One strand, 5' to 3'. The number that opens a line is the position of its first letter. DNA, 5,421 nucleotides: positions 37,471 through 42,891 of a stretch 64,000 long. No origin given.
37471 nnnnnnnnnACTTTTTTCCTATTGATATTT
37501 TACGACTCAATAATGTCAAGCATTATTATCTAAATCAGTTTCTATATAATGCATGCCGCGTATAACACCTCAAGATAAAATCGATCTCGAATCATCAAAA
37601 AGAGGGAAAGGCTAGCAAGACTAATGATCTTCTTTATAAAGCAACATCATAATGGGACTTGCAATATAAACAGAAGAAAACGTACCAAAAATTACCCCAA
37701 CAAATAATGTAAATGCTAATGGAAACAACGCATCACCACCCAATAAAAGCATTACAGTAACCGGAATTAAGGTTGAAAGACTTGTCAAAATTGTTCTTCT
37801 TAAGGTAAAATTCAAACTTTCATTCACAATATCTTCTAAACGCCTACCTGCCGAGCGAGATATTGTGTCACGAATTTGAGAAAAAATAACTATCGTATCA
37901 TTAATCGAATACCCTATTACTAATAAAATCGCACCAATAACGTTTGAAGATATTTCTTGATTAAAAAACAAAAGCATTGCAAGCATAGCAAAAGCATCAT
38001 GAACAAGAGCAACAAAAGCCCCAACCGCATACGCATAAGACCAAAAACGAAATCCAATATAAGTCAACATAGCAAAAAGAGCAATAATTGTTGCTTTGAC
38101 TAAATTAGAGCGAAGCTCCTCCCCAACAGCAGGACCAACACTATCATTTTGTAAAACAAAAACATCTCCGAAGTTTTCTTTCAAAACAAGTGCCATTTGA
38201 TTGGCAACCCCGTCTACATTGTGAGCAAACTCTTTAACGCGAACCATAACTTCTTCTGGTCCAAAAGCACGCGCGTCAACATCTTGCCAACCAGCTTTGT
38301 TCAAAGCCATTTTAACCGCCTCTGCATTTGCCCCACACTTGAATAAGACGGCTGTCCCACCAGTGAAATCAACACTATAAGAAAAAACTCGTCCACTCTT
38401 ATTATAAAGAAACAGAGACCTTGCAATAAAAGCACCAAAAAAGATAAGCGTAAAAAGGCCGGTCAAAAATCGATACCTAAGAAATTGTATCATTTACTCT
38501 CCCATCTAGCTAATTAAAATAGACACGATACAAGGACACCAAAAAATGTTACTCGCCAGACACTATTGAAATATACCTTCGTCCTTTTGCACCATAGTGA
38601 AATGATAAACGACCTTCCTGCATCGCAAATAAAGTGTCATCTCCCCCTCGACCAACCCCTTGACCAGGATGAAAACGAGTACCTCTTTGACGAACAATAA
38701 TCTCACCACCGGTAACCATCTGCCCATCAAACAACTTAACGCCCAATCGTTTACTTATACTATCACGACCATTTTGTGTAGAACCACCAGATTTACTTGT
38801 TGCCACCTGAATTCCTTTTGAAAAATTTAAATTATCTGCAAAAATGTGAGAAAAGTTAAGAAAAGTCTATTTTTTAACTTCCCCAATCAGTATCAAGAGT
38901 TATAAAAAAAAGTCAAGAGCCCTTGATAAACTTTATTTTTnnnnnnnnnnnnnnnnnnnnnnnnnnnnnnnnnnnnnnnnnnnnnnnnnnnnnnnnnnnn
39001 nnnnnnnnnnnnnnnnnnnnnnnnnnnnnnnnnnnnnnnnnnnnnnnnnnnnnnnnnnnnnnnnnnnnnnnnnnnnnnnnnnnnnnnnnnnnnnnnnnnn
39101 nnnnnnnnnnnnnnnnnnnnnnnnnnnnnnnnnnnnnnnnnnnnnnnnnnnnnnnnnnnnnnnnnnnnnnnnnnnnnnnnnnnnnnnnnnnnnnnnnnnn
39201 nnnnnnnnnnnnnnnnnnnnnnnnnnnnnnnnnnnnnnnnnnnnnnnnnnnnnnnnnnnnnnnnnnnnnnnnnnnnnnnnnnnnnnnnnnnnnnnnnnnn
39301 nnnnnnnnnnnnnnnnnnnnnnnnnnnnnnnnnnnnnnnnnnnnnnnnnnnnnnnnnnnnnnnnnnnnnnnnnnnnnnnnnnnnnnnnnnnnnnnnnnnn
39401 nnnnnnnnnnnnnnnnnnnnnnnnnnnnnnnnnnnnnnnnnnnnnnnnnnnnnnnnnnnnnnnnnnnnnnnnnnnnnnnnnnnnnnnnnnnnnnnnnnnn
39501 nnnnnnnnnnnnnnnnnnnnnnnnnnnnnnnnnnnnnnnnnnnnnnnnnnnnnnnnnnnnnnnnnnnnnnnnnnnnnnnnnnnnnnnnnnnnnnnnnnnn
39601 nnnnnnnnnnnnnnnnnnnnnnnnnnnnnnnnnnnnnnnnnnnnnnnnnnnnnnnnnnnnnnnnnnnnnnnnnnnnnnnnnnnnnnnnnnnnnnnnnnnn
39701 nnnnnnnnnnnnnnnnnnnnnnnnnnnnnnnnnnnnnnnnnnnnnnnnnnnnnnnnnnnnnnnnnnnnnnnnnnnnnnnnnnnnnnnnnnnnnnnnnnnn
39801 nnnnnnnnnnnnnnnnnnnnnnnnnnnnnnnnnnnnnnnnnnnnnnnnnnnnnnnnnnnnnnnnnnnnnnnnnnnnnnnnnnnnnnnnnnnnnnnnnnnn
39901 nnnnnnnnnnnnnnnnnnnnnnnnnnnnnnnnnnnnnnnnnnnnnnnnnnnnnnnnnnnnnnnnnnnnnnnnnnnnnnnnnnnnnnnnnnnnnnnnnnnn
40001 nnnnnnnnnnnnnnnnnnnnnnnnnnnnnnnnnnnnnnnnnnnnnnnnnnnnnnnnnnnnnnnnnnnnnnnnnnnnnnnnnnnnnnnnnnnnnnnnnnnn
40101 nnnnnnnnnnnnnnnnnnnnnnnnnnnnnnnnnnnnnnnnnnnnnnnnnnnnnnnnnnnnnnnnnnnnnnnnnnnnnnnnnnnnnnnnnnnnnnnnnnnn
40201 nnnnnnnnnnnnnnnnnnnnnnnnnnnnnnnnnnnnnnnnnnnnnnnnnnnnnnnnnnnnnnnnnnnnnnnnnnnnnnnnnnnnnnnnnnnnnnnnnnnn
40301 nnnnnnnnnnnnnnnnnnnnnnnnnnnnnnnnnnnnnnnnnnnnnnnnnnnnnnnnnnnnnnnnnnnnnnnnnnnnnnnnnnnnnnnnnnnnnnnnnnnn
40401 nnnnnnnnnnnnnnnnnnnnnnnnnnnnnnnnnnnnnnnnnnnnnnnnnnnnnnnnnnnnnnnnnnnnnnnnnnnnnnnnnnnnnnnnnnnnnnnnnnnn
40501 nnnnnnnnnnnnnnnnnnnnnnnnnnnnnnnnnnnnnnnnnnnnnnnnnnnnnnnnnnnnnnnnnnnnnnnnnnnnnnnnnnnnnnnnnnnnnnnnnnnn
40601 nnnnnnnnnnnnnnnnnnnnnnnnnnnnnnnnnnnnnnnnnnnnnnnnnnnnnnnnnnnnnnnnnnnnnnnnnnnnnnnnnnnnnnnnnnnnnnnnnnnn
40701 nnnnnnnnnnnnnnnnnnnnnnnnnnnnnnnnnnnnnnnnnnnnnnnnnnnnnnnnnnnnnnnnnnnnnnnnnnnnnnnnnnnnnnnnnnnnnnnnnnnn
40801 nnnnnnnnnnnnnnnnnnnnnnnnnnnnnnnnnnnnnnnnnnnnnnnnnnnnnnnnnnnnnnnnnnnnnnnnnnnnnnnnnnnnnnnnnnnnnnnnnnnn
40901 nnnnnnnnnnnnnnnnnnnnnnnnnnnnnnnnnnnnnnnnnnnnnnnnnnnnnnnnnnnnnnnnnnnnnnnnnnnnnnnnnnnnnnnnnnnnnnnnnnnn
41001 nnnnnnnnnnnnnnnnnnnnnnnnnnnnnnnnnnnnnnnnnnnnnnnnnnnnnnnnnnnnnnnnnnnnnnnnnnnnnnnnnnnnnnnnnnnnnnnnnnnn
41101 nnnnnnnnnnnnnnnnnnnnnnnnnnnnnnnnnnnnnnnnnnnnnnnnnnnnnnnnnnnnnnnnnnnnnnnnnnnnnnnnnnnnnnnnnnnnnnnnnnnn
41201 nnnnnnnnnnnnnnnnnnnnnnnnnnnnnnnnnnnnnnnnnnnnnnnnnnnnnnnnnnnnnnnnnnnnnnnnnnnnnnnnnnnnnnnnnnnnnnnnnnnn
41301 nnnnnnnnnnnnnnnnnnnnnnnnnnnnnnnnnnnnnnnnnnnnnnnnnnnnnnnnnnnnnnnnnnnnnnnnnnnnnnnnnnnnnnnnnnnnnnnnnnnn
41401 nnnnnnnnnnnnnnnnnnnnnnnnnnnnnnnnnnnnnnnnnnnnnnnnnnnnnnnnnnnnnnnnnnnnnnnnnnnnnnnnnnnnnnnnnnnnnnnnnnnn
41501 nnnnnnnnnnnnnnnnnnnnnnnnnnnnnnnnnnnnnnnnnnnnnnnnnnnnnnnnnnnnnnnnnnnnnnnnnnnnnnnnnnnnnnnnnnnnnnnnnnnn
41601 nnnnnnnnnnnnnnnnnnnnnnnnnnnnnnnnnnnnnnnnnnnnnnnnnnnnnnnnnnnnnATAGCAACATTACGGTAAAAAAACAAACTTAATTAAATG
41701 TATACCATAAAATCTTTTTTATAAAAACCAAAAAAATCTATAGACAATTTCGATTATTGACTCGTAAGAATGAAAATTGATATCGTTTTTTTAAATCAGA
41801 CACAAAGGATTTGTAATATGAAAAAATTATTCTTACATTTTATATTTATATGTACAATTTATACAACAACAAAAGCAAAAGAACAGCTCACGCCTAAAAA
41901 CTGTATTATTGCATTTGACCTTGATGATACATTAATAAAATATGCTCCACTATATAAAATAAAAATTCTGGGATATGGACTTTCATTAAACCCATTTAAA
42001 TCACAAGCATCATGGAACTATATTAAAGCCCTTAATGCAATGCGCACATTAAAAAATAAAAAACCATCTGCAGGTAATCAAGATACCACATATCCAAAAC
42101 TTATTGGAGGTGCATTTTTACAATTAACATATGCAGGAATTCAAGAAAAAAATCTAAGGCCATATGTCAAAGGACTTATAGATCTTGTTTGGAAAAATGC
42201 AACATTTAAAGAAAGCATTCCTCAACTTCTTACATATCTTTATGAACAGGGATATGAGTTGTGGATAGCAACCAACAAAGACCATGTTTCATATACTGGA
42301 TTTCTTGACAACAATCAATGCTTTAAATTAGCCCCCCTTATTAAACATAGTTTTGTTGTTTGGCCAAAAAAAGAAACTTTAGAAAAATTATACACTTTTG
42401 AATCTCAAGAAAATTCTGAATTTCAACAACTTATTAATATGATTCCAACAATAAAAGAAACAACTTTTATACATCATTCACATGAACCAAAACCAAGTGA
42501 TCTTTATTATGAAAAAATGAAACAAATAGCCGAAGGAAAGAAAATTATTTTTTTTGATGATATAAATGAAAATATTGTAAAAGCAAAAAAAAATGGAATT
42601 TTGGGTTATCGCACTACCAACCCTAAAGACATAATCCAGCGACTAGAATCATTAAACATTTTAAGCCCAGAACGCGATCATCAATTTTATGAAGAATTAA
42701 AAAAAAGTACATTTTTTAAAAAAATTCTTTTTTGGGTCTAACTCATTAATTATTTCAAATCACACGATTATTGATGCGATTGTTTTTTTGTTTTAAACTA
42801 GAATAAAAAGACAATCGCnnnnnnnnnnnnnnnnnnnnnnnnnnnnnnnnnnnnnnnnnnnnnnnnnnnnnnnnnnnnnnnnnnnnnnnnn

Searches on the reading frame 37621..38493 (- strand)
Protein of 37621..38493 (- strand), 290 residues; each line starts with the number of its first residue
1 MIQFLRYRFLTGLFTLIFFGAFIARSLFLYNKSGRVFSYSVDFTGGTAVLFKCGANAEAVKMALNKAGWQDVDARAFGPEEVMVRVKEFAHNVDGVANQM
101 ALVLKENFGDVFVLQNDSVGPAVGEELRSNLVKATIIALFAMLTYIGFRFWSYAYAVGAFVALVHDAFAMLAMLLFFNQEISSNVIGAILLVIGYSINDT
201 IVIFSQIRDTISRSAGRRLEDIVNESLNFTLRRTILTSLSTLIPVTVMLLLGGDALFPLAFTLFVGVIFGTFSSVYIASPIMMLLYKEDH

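Call 51: search_protein_families(library=pfam, proteins=[window:37621-38493:-], max_evalue=0.001)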
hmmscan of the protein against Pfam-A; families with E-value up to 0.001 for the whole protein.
window:37621-38493:- (290 aa): 1 family
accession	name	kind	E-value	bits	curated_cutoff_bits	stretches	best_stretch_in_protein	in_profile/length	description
PF02355.23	SecD_SecF_C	-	2.3e-52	177.6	20.5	1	104-287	6-188/189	Protein export membrane protein SecD/SecF, C-terminal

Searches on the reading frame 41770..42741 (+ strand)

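Call 51: search_protein_families(library=pfam, proteins=[window:41770-42741:+], max_evalue=0.001)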
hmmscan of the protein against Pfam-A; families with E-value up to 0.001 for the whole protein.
window:41770-42741:+ (323 aa): 2 families
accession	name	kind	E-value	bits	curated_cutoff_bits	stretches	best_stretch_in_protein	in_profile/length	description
PF13419.12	HAD_2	-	4.3e-05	24.1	23.8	0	48-186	2-120/178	Haloacid dehalogenase-like hydrolase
PF08645.17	PNK3P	-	0.00032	20.9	22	0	145-176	29-60/161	Polynucleotide kinase 3 phosphatase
